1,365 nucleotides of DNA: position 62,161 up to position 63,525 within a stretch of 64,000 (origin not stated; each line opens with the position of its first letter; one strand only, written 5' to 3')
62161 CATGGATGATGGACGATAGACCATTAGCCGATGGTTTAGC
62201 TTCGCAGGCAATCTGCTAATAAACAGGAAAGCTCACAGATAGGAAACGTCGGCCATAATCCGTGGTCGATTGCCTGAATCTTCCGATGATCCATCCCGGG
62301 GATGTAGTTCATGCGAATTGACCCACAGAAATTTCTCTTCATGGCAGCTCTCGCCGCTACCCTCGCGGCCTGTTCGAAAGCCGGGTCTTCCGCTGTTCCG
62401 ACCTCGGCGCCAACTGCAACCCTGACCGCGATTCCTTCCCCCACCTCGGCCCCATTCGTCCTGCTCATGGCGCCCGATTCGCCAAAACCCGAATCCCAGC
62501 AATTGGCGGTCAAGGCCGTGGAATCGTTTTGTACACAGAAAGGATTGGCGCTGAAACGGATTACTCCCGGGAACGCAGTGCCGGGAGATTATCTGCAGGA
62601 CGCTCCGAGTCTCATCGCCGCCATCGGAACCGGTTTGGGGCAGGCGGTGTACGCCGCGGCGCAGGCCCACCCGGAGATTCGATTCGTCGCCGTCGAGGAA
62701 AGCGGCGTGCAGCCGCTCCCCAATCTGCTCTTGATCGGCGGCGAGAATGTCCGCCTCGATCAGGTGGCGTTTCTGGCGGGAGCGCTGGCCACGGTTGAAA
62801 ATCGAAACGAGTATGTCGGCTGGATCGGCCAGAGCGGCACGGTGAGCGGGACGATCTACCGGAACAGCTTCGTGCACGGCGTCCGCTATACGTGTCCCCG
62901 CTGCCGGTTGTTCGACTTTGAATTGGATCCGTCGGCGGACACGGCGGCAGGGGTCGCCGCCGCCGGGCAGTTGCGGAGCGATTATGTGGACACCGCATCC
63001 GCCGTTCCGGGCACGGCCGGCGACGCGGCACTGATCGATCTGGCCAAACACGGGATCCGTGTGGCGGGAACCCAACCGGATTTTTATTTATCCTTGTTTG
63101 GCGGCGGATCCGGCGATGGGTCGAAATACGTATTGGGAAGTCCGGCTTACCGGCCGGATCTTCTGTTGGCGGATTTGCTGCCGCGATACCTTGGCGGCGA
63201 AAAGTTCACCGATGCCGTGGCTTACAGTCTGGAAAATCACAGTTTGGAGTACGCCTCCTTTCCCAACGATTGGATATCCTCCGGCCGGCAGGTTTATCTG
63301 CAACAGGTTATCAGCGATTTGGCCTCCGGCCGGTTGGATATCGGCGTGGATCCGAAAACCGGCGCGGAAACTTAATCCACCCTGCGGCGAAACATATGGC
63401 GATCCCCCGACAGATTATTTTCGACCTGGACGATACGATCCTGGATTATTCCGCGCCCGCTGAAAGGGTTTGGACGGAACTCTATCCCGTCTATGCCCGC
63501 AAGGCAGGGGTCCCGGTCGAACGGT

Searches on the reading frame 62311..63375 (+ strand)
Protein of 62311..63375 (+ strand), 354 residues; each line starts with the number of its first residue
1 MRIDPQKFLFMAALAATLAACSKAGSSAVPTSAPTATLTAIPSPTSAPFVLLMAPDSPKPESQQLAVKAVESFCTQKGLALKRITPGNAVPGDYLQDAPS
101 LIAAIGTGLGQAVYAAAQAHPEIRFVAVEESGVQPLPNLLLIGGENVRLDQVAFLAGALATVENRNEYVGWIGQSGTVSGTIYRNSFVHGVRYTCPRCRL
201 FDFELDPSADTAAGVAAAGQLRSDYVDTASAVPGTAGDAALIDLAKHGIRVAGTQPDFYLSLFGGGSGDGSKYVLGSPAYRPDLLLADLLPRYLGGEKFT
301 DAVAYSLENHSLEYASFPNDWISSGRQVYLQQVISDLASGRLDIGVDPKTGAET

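Call 8: search_protein_families(library=pfam, proteins=[window:62311-63375:+], max_evalue=0.01)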
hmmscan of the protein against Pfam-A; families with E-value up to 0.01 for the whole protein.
window:62311-63375:+ (354 aa): 1 family
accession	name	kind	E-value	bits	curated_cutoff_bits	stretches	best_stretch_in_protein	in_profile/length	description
PF02608.20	Bmp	-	2.7e-05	23.8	24.1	1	100-277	62-229/301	ABC transporter substrate-binding protein PnrA-like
